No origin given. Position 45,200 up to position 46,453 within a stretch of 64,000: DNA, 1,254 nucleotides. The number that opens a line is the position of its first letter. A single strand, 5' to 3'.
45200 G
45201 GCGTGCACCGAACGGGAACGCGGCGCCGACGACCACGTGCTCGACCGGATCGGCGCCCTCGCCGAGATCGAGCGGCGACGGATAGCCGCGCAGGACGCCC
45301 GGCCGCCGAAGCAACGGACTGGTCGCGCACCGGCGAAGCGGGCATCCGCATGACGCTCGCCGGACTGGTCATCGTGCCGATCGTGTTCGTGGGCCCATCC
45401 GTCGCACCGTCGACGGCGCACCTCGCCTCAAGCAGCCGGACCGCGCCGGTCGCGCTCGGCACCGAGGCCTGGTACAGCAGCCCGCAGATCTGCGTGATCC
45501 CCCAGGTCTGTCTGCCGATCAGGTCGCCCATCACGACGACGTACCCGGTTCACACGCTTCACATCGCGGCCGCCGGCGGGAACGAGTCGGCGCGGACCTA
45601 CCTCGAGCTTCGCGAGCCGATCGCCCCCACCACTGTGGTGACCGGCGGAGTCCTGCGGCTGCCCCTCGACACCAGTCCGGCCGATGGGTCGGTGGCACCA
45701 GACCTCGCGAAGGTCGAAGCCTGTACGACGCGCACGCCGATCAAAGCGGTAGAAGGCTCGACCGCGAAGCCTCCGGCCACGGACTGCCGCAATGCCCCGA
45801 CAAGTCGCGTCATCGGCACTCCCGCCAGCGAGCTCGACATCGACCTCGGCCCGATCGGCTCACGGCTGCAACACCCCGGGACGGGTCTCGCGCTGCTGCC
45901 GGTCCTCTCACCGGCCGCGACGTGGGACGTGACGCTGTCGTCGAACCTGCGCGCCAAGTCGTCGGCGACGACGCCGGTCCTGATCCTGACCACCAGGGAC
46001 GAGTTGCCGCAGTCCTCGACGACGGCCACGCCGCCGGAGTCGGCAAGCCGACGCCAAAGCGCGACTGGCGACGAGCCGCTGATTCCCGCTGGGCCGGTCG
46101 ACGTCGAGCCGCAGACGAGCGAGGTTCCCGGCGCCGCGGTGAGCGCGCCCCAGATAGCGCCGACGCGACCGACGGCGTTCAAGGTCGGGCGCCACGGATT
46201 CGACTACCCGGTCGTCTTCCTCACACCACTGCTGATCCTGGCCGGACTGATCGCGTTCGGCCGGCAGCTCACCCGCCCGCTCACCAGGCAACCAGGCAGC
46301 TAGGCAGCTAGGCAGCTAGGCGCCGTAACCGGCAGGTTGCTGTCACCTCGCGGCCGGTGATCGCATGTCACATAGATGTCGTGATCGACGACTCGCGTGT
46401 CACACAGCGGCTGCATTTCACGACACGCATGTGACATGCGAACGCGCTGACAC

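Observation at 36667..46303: Eight translationally coupled genes form a non-canonical Liv-type uptake module with unknown envelope partners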

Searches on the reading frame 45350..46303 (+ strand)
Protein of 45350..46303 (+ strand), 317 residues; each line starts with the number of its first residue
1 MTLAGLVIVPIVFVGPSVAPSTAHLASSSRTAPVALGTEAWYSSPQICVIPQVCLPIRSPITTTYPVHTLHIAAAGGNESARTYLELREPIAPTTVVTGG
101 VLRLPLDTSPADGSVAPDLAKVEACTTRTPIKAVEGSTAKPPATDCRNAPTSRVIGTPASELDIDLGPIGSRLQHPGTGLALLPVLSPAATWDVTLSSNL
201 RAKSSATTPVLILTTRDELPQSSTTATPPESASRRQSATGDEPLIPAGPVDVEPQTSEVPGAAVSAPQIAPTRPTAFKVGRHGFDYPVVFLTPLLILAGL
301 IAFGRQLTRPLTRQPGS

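Call 4: search_protein_families(library=pfam, proteins=[window:45350-46303:+], max_evalue=0.01)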
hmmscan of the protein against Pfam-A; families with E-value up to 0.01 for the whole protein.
window:45350-46303:+ (317 aa): 0 families

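Call 5: search_protein_families(library=ncbifam, proteins=[window:45350-46303:+], max_evalue=0.01)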
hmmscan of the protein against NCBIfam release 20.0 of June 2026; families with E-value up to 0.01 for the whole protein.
window:45350-46303:+ (317 aa): 0 families

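Call 21: search_protein_families(library=pfam, proteins=[window:45350-46303:+], max_evalue=10)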
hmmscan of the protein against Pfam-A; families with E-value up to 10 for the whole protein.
window:45350-46303:+ (317 aa): 0 families

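Call 27: find_homologous_proteins(query=window:45350-46300:+, max_evalue=0.001)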
Query window:45350-46300:+ (317 aa): 28 proteins with E <= 0.001 among 8000 candidates.
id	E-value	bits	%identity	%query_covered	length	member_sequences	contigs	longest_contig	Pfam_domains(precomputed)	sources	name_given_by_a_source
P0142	6.0e-197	671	100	100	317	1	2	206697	-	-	-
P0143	2.8e-109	384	62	98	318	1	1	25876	-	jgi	jgi:hypothetical protein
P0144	8.0e-99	349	57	98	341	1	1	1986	-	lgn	-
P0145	1.8e-94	335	57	98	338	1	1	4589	-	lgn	-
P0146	1.9e-93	332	56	98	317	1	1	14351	-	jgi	jgi:hypothetical protein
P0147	1.4e-91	325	56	97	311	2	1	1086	-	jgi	jgi:hypothetical protein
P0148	4.2e-89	317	55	98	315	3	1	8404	-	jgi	jgi:hypothetical protein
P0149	4.5e-89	317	55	98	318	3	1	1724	-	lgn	-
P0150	4.6e-88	314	56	99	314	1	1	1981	-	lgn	-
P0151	1.0e-87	313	58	91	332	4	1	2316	-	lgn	-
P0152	1.3e-87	312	60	90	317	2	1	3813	-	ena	-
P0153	4.2e-77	278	68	69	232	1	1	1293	-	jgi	jgi:hypothetical protein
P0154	2.2e-44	170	41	91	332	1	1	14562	-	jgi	jgi:hypothetical protein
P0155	7.4e-37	146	39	88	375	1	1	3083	-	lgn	-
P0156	2.1e-27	115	32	91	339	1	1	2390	-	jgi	-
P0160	2.5e-23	101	32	90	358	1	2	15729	-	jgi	jgi:hypothetical protein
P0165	4.7e-21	94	31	91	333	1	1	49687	-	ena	-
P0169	1.7e-11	62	30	85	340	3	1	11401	-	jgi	jgi:hypothetical protein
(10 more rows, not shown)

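Call 39: predict_structure(alignment_id=A4)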
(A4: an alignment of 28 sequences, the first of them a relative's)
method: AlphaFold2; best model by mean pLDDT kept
length: 317 residues; sequences in the alignment: 28
mean_pLDDT: 79.6   pTM: 0.64
mean pLDDT of the five models: 79.6, 78.7, 78.4, 77.5, 77.3
residues with pLDDT >= 90: 162; 70-90: 52; 50-70: 70; < 50: 33
segments of 3 or more residues with pLDDT < 50: 1-3, 235-242, 275-285
pLDDT, mean of each block of 10 residues (from residue 1): 51 55 71 96 85 70 77 94 96 95 92 91 97 94 97 95 98 96 95 94 80 94 72 52 53 51 54 47 56 91 86 67
secondary structure, 60 per line:
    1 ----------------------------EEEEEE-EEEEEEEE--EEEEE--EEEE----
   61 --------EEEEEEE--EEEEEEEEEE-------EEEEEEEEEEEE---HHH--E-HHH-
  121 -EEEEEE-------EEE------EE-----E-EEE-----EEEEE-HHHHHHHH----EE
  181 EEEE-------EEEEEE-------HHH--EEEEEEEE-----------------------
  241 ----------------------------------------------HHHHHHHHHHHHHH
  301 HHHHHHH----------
elements in order: E29-34 E36-43 E46-50 E53-56 E69-75 E78-87 E95-106 E122-127 E135-137 E153-155 E161-165 H167-174 E179-184 E192-197 E210-217 H287-307
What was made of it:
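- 45350..46303 (+): g8: a 317-aa type-I membrane protein with a signal peptide, a jelly-roll/CBM-like beta-sandwich ectodomain (about residues 29-217, four conserved Cys), a Pro-rich stalk and a C-terminal TM anchor. AF2 pLDDT above 90 over most of the ectodomain, with a helix at 287-307 (call 39).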

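Call 42: fold_search(model_id=the predicted structure, library=pdb)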
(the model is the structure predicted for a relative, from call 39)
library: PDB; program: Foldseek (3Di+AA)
matches with E <= 10: 994; with E <= 0.001: 4
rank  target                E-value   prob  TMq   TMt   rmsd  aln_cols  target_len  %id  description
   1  8wab_A                7.1e-05  1.00  0.41  0.67   4.4       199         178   14  Crystal structure of a chondroitin sulfate-binding carbohydrate binding module of a chondroitinase (released 2024-01-17)
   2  8wab_B                7.5e-05  1.00  0.41  0.68   4.7       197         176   15  Crystal structure of a chondroitin sulfate-binding carbohydrate binding module of a chondroitinase (released 2024-01-17)
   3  4yci_B                5.9e-04  1.00  0.30  0.45   8.5       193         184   10  non-latent pro-bone morphogenetic protein 9 (released 2015-03-04)
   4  4yci_A                9.7e-04  1.00  0.30  0.44   5.5       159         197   11  non-latent pro-bone morphogenetic protein 9 (released 2015-03-04)
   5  9n2d_C                8.5e-03  0.99  0.31  0.20  12.7       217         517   12  Cryo-EM structure of an extended F. johnsoniae BAM complex, composite map (released 2025-07-09)
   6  4ycg_B                1.0e-02  0.97  0.29  0.41   8.8       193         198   10  Pro-bone morphogenetic protein 9 (released 2015-03-04)
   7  7poj_C                1.3e-02  0.98  0.23  0.45   8.7       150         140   13  Prodomain bound BMP10 crystal form 2 (released 2022-05-11)
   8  6sf2_F                1.3e-02  0.85  0.23  0.41  12.7       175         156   12  Ternary complex of human bone morphogenetic protein 9 (BMP9) growth factor domain, its prodomain and extracellular dom (released 2020-04-08)
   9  4lr4_A                1.3e-02  0.54  0.18  0.17  10.2       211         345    8  Crystal structure of a putative secreted protein (EUBREC_3654) from Eubacterium rectale at 2.43 A resolution (released 2013-09-18)
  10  4lr4_C                1.5e-02  0.51  0.19  0.18  10.1       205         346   11  Crystal structure of a putative secreted protein (EUBREC_3654) from Eubacterium rectale at 2.43 A resolution (released 2013-09-18)
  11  4ycg_A                1.6e-02  0.99  0.33  0.49   4.7       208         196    9  Pro-bone morphogenetic protein 9 (released 2015-03-04)
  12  5o5b_1                1.7e-02  0.38  0.20  0.25  20.0       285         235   10  Poliovirus type 3 (strain Saukett) stabilized virus-like particle (released 2017-07-12)
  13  2cse_A                1.8e-02  0.41  0.20  0.12  11.3       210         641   10  Features of Reovirus Outer-Capsid Protein mu1 Revealed by Electron and Image Reconstruction of the virion at 7.0-A Res (released 2005-10-18)
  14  7poi_C                2.9e-02  0.98  0.24  0.46   5.2       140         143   16  Prodomain bound BMP10 crystal form 1 (released 2022-05-11)
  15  1f15_B                3.2e-02  0.72  0.21  0.30  13.5       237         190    8  CUCUMBER MOSAIC VIRUS (STRAIN FNY) (released 2000-06-21)
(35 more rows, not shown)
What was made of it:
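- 45350..46303 (+): Best Foldseek match is a chondroitin-sulfate-binding CBM, 8wab, E 7e-5, TM 0.67 (call 42).
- CBM-like ectodomain with stalk and anchor (calls 39, 42).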

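Call 60: find_encoding_contigs(protein=P0165, flank=10000, max_places=1)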
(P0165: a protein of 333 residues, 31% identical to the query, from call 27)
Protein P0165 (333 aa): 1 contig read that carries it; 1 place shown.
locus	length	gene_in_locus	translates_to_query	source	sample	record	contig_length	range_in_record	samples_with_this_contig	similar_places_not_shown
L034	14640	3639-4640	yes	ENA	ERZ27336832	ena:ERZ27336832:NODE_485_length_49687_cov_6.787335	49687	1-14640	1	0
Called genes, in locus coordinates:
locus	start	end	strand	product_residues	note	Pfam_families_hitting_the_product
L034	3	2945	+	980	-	?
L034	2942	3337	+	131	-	-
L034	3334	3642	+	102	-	-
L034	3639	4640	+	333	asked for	-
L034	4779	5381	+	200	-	PF07040:DUF1326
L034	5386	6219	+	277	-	PF09948:PpoB2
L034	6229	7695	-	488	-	PF07969:Amidohydro_3, PF01979:Amidohydro_1 (faint)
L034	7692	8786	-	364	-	PF01546:Peptidase_M20, PF07687:M20_dimer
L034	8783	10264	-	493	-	PF17853:GGDEF_2, PF13556:HTH_30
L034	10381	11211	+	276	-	-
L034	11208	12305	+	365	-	PF02746:MR_MLE_N, PF26685:DUF8230_C, PF13378:MR_MLE_C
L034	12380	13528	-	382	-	PF00155:Aminotran_1_2, PF01053:Cys_Met_Meta_PP (faint)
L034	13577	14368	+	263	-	PF00795:CN_hydrolase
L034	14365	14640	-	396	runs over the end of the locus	PF00082:Peptidase_S8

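Call 61: find_encoding_contigs(protein=P0169, flank=10000, max_places=1)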
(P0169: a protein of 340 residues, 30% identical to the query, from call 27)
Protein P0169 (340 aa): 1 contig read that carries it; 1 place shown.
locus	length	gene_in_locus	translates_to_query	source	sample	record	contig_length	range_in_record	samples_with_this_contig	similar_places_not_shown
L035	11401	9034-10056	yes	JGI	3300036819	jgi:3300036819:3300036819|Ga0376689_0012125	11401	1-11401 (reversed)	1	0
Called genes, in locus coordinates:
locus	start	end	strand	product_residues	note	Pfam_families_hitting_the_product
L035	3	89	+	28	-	?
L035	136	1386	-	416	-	PF00144:Beta-lactamase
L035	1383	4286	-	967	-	PF02653:BPD_transp_2, PF00005:ABC_tran, PF13304:AAA_21 (faint), PF12399:BCA_ABC_TP_C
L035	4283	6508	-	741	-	PF07690:MFS_1, PF00005:ABC_tran, PF13304:AAA_21 (faint)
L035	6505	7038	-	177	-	-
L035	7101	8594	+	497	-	-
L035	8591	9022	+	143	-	-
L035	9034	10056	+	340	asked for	-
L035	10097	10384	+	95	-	-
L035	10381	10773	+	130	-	-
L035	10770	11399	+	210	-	?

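Call 62: find_encoding_contigs(protein=P0160, flank=10000, max_places=1)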
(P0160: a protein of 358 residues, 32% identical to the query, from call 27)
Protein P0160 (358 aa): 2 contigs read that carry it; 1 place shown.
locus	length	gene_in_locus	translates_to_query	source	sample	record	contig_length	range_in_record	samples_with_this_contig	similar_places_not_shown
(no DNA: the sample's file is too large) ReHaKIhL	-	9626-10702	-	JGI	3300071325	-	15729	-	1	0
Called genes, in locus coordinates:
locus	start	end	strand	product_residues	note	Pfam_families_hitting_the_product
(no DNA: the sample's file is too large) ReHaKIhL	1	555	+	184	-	?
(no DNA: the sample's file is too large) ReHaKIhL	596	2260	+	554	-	PF17853:GGDEF_2, PF13556:HTH_30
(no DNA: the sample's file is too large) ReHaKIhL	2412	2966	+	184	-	-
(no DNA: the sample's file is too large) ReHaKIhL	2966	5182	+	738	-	PF07690:MFS_1, PF00005:ABC_tran, PF13304:AAA_21 (faint)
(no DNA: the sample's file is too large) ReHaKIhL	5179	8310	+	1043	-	PF02653:BPD_transp_2, PF00005:ABC_tran, PF12399:BCA_ABC_TP_C, PF12826:HHH_2 (weak), PF14520:HHH_5 (weak), PF00633:HHH (weak)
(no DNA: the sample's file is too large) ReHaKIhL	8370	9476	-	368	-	PF02746:MR_MLE_N (weak), PF26685:DUF8230_C, PF13378:MR_MLE_C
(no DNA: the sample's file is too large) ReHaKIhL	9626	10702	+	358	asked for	-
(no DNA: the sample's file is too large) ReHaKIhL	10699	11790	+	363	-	PF01546:Peptidase_M20, PF07687:M20_dimer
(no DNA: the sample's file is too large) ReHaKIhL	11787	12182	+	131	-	-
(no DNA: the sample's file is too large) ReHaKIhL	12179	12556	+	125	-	-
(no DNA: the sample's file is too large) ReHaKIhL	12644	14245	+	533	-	PF07969:Amidohydro_3, PF01979:Amidohydro_1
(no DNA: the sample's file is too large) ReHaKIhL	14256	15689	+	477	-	PF00144:Beta-lactamase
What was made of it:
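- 45350..46303 (+): Homologues at 30-32% identity still sit beside MFS::ABC + LivHMG genes (calls 60-62).
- Homologues at 30% identity are still next to the transporter (calls 60-62). g8 homologues at 30% identity are always beside the transporter (calls 60-62).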

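Call 78: search_protein_families(library=ncbifam, proteins=[L034:11208-12305:+, L034:6229-7695:-, L034:7692-8786:-, L035:136-1386:-], max_evalue=1e-10)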
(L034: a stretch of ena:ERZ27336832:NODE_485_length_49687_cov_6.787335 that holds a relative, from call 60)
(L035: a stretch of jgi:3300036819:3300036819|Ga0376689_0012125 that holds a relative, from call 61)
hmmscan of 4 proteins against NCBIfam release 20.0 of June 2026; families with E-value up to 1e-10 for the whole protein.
L034:11208-12305:+ (365 aa): 12 families
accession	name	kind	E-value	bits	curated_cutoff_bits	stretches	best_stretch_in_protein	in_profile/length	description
TIGR01928.1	menC_lowGC_arch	equivalog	1.6e-93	313.3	200.65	1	10-329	2-322/325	o-succinylbenzoate synthase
TIGR02534.1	mucon_cyclo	subfamily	1.6e-34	119.5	334.95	1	4-349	2-357/368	muconate/chloromuconate family cycloisomerase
NF043002.1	HProlDhtase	equivalog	4.3e-25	88.3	500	1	1-356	1-361/366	cis-3-hydroxy-L-proline dehydratase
NF042940.1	racemase_DgcA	equivalog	1.2e-24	87.2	400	1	10-305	5-286/323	N-acetyl-D-Glu racemase DgcA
NF047820.1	TalGalacDh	equivalog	5.8e-23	81.4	500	1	98-285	107-301/371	L-talarate/galactarate dehydratase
NF041118.1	A_G_epim_Thtga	equivalog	1.4e-17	63.8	500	1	1-300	1-302/341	L-Ala-D/L-Glu epimerase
NF002782.0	PRK02901.1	equivalog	2e-15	56.6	288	1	17-340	19-291/328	o-succinylbenzoate synthase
NF040790.2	glucon_galact_dh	equivalog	1.1e-14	54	750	1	170-349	179-361/390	bifunctional D-gluconate/D-galactonate dehydratase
NF011708.0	PRK15129.1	equivalog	8.8e-14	51.3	343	1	8-310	6-294/321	L-Ala-D/L-Glu epimerase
TIGR01927.1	menC_gam_Gplu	equivalog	2e-13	50.3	130.55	1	10-305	2-280/307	o-succinylbenzoate synthase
NF002739.0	PRK02714.1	equivalog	2.2e-12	47.1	259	0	146-304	124-287/320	o-succinylbenzoate synthase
NF040866.1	AraD_Arch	equivalog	3.8e-11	42.6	650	1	115-347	120-359/372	arabinonate dehydratase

L034:6229-7695:- (488 aa): 10 families
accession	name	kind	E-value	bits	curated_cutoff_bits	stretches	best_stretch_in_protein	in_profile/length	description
NF006560.0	PRK09061.1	subfamily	1.5e-189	630.6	340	1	3-486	27-514/517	amidohydrolase family protein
NF006689.0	PRK09237.1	equivalog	4.4e-17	61.7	371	1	3-79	4-89/383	amidohydrolase/deacetylase family metallohydrolase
NF006845.0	PRK09357.2-6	equivalog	3.1e-16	59.1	728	1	4-63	3-65/428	dihydroorotase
TIGR02033.1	D-hydantoinase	equivalog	2.4e-14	53.2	393.25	0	5-78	2-75/454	dihydropyrimidinase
TIGR03121.1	one_C_dehyd_A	equivalog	6.7e-14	51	392.75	0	4-63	2-63/556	formylmethanofuran dehydrogenase subunit A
NF006844.0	PRK09357.2-5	equivalog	3.3e-13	49.4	701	0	1-63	1-65/422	dihydroorotase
NF006839.0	PRK09357.1-4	equivalog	3.8e-13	48.8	576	1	4-63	2-63/422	dihydroorotase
NF005791.0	PRK07627.1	equivalog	1.1e-12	47.7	442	0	4-64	3-66/425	dihydroorotase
TIGR03178.1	allantoinase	equivalog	1.5e-12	47.1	357.85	0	4-64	2-62/441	allantoinase AllB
NF006838.0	PRK09357.1-3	equivalog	3.6e-11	42.6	644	0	4-60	3-62/423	dihydroorotase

L034:7692-8786:- (364 aa): 17 families
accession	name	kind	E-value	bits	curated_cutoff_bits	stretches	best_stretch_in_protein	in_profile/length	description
NF004788.0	PRK06133.1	subfamily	2.9e-63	214.3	349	1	6-363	46-413/417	glutamate carboxypeptidase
NF005602.0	PRK07338.1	equivalog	2.2e-58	197.8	357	1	65-360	96-396/409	hydrolase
NF005678.0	PRK07473.1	equivalog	2e-56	191.6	386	1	4-361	11-373/376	M20/M25/M40 family metallo-hydrolase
TIGR01910.1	DapE-ArgE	subfamily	2.1e-21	76.6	217.6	1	64-350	65-368/373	ArgE/DapE family deacylase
NF006399.0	PRK08651.1-2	equivalog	2.2e-20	73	381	1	62-200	65-210/405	succinyl-diaminopimelate desuccinylase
NF005710.0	PRK07522.1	subfamily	2.8e-18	66.3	412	1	67-362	73-387/391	acetylornithine deacetylase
TIGR01892.1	AcOrn-deacetyl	equivalog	3.6e-17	62.5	297.7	1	65-357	61-362/365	acetylornithine deacetylase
NF009557.0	PRK13009.1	equivalog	1.1e-16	61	284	1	62-363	58-374/377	succinyl-diaminopimelate desuccinylase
NF006402.0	PRK08651.1-5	equivalog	3.7e-16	59.1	369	1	64-270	60-274/369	succinyl-diaminopimelate desuccinylase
NF006400.0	PRK08651.1-3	equivalog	1.8e-15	56.7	374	1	62-362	82-405/410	succinyl-diaminopimelate desuccinylase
NF006365.0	PRK08588.1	subfamily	5.1e-15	55.7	289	1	66-316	67-332/383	succinyl-diaminopimelate desuccinylase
TIGR01900.1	dapE-gram_pos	equivalog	3e-14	52.7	304.2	1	57-322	50-323/351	succinyl-diaminopimelate desuccinylase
TIGR01883.1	PepT-like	hypoth_equivalog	3.5e-14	52.6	274.25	1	57-360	56-360/361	peptidase T-like protein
NF006596.0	PRK09133.1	subfamily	1.5e-12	46.8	349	0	199-352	306-459/474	hypothetical protein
NF006439.0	PRK08737.1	equivalog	2.4e-12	46.6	345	1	3-192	5-191/364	acetylornithine deacetylase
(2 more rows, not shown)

L035:136-1386:- (416 aa): 2 families
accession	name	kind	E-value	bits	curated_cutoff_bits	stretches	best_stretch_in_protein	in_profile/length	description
NF052353.1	EstBLacLipLMycb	equivalog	2.7e-57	194.6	650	1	29-396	36-370/420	esterase/beta-lactamase LipL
NF038269.1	lipase_LipE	equivalog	4e-32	111.8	750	1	61-405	83-391/407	lipase LipE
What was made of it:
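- An NSAR/OSBS-type racemase, an M20 deacylase and a D-aminoacylase-type amidohydrolase lie next to distant homologues (calls 60, 62, 78).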
